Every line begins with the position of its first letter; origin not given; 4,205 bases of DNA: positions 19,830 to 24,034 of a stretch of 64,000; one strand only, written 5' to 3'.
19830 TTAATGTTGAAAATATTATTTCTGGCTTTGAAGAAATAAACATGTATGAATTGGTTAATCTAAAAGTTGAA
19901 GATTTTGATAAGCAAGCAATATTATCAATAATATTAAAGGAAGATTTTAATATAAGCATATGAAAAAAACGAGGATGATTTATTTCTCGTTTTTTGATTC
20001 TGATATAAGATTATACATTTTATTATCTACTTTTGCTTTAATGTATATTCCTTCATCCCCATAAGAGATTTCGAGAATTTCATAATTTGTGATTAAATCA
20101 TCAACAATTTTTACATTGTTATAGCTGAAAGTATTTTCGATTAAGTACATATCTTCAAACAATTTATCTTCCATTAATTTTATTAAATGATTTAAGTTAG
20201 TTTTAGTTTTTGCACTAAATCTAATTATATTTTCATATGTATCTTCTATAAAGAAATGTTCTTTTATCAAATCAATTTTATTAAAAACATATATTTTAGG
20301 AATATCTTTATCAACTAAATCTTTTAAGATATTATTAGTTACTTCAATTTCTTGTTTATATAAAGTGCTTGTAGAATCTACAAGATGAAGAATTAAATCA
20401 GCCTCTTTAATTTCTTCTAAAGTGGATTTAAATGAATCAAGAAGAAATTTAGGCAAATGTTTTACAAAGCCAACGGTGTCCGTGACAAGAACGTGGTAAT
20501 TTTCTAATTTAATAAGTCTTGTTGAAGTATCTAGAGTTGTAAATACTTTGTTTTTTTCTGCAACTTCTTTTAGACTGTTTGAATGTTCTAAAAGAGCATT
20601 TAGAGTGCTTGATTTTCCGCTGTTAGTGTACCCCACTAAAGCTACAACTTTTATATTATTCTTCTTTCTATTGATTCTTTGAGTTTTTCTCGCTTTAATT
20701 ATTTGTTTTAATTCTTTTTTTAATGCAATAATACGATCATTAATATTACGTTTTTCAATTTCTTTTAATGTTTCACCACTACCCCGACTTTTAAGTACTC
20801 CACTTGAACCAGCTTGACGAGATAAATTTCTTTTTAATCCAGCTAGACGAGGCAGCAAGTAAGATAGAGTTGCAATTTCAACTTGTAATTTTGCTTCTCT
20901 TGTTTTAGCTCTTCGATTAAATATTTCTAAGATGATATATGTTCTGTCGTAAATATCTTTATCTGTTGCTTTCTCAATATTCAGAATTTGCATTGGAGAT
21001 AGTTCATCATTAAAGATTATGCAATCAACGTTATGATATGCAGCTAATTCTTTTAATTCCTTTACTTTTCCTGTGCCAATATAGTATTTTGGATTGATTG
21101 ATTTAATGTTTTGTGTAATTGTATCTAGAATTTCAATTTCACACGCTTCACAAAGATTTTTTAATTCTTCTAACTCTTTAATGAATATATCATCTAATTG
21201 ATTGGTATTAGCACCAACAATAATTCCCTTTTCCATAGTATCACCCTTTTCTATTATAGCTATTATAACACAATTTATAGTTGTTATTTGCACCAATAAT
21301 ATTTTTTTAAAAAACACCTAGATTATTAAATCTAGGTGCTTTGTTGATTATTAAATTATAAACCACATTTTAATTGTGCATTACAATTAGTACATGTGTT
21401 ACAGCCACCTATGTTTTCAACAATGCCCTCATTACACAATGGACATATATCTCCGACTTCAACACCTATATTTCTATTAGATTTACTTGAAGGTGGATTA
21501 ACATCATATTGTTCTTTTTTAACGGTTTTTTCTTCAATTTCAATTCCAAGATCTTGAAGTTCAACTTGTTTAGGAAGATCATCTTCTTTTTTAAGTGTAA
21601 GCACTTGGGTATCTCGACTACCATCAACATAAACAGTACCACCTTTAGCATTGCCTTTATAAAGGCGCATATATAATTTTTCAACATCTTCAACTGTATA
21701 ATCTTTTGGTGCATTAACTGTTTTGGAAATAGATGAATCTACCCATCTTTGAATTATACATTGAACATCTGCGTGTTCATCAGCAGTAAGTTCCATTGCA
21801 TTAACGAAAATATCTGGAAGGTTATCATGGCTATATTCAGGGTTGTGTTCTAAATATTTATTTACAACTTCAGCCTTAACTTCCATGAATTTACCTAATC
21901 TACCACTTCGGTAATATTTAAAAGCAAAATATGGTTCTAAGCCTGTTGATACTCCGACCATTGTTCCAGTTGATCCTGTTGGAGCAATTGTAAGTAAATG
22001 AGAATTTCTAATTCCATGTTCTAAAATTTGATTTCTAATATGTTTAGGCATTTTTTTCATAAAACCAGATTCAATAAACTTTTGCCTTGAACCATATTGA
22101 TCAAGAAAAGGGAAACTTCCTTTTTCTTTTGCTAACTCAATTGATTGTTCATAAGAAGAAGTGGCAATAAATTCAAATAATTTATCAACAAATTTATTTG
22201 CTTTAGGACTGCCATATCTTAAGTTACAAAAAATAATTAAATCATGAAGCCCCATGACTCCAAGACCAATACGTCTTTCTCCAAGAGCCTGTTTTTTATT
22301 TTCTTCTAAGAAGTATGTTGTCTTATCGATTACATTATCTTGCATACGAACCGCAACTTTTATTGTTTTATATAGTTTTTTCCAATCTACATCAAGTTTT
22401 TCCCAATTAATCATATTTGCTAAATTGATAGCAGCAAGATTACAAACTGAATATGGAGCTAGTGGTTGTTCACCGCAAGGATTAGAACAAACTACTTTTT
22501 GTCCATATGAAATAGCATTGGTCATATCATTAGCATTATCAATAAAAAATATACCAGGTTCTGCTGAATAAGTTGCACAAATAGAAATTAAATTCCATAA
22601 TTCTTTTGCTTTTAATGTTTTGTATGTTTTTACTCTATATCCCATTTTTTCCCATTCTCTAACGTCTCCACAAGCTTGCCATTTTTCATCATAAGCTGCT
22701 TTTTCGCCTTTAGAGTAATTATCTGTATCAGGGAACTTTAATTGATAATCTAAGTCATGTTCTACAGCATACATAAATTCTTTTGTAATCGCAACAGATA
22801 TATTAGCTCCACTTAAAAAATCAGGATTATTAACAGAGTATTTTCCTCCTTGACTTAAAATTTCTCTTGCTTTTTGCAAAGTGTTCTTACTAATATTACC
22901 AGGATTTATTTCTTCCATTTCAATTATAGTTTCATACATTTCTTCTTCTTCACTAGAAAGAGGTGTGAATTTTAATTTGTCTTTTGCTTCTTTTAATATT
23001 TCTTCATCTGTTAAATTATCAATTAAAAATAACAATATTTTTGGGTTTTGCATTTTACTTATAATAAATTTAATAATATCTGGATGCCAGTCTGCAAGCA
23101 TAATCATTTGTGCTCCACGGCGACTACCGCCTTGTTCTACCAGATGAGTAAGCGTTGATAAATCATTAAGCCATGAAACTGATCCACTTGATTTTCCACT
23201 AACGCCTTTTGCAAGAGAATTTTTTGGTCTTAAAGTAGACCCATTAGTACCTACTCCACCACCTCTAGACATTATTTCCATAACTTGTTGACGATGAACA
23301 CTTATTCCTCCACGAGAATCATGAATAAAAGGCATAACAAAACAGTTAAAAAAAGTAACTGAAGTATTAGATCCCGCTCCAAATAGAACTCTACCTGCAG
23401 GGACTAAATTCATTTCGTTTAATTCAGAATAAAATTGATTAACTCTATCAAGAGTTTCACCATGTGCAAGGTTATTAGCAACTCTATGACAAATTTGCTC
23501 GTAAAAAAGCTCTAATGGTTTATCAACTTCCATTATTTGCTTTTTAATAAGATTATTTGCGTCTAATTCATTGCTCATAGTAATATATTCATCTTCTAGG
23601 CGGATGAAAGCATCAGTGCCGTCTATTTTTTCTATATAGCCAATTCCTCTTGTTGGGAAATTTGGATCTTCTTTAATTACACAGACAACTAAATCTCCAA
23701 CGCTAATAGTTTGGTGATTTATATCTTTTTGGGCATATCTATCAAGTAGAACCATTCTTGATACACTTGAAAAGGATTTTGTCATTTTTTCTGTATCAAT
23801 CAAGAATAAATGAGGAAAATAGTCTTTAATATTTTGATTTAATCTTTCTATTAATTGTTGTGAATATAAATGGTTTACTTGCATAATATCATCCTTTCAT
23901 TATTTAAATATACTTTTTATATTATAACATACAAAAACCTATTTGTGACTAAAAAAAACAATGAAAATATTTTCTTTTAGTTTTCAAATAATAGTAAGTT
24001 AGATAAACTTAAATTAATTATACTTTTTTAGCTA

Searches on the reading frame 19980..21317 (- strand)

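Call 62: search_protein_families(library=pfam, proteins=[window:19980-21317:-], max_evalue=0.00001)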
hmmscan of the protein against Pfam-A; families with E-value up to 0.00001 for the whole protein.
window:19980-21317:- (445 aa): 3 families
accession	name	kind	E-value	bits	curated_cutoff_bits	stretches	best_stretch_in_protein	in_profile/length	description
PF13167.11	GTP-bdg_N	-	3.8e-29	101.5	25.4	1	48-133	3-88/89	GTP-binding GTPase N-terminal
PF16360.10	GTP-bdg_M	-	2.5e-24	86.1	29.5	1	136-217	1-79/79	GTP-binding GTPase Middle Region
PF01926.29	MMR_HSR1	-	1.6e-19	70.5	21.9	1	225-347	2-113/113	50S ribosome-binding GTPase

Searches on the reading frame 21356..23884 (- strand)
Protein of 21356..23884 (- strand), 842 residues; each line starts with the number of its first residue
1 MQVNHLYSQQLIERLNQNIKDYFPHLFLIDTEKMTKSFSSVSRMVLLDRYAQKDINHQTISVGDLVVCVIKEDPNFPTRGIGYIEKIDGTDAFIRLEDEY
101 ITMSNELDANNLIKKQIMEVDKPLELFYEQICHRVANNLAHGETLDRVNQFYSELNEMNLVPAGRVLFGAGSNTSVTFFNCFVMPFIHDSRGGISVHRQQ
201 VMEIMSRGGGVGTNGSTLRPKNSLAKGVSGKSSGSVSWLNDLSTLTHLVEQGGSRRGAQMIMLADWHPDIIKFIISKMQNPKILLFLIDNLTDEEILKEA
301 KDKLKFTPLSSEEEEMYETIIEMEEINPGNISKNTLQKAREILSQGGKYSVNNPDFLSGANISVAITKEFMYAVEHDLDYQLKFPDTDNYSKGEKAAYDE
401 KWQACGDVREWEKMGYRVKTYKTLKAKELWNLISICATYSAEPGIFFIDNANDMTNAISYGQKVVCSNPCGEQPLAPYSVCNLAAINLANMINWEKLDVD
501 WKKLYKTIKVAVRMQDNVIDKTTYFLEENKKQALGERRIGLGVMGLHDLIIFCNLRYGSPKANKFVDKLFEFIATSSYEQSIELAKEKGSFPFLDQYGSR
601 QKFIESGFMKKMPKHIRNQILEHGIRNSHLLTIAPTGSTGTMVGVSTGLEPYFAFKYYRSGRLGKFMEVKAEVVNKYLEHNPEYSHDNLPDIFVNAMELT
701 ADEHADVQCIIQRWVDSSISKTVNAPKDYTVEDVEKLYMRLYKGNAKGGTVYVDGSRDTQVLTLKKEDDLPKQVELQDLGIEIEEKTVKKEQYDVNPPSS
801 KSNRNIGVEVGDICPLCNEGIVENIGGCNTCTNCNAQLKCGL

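Call 62: search_protein_families(library=pfam, proteins=[window:21356-23884:-], max_evalue=0.00001)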
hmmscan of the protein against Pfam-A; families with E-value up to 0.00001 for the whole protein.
window:21356-23884:- (842 aa): 2 families
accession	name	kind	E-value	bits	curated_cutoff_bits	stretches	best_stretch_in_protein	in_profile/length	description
PF02867.20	Ribonuc_red_lgC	-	1.6e-110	370.7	23.9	1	180-752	2-523/523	Ribonucleotide reductase, barrel domain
PF00317.26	Ribonuc_red_lgN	-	1.3e-06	28.8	28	0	125-173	24-75/77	Ribonucleotide reductase, all-alpha domain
